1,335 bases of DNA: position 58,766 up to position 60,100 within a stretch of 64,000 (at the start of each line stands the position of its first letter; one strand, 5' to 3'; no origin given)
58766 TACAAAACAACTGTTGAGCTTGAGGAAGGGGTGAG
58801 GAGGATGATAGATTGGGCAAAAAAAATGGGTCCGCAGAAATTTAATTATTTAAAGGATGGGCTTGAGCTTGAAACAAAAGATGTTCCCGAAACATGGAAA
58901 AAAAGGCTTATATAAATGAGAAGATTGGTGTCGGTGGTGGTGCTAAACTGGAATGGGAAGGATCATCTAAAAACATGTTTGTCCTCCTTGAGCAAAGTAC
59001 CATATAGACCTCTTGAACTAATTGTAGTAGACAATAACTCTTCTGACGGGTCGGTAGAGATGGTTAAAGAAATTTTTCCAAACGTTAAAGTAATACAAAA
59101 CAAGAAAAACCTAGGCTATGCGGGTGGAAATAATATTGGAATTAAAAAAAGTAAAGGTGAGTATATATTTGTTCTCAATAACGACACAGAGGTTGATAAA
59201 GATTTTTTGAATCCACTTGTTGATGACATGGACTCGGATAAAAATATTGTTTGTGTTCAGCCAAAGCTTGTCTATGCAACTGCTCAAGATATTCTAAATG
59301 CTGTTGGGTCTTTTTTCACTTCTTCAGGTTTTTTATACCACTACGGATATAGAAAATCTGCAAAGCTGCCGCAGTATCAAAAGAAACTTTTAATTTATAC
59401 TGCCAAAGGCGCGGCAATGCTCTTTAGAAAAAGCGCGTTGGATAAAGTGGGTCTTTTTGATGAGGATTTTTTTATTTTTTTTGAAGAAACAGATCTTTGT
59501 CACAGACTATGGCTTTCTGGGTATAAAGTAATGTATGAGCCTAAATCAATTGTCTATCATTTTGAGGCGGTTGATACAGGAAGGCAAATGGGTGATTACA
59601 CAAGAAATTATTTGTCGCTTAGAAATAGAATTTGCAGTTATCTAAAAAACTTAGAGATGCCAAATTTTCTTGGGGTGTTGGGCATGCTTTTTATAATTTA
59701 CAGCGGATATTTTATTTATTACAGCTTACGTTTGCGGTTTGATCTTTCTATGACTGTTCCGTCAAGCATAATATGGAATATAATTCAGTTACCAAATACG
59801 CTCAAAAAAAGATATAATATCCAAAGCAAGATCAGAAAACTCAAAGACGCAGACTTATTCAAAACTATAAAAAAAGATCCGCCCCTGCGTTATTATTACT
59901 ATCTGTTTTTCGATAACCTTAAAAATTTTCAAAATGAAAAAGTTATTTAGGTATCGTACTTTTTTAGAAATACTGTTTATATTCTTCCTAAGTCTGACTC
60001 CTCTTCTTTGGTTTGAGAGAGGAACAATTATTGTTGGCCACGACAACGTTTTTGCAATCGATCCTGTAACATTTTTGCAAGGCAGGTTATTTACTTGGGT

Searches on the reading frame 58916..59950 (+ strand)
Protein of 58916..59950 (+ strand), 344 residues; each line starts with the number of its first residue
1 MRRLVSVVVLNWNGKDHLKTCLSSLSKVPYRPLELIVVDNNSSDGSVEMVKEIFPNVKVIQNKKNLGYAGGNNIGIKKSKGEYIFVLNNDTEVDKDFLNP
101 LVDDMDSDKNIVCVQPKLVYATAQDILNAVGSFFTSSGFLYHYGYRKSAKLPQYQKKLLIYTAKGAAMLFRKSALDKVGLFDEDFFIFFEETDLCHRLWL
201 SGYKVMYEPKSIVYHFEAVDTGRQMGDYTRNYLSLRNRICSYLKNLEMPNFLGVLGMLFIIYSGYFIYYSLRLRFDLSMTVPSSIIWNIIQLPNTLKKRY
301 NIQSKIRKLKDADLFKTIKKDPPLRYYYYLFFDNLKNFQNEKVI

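Call 72: search_protein_families(library=pfam, proteins=[window:58916-59950:+], max_evalue=0.001)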
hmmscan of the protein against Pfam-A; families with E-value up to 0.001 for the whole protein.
window:58916-59950:+ (344 aa): 5 families
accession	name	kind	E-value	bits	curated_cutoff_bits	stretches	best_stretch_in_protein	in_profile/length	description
PF00535.33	Glycos_transf_2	-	5.9e-30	104.8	23.3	1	6-178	1-167/168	Glycosyl transferase family 2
PF13641.12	Glyco_tranf_2_3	-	1.1e-19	71.8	27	1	5-218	3-214/230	Glycosyltransferase like family 2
PF13632.12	Glyco_trans_2_3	-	2.7e-12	47.4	27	1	83-270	1-181/198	Glycosyl transferase family group 2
PF10111.15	Glyco_tranf_2_2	-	2.7e-09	37.4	27.3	1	31-219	28-220/276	Glycosyltransferase like family 2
PF13506.12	Glyco_transf_21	-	1.1e-05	25.4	21.7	1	75-181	25-120/174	Glycosyl transferase family 21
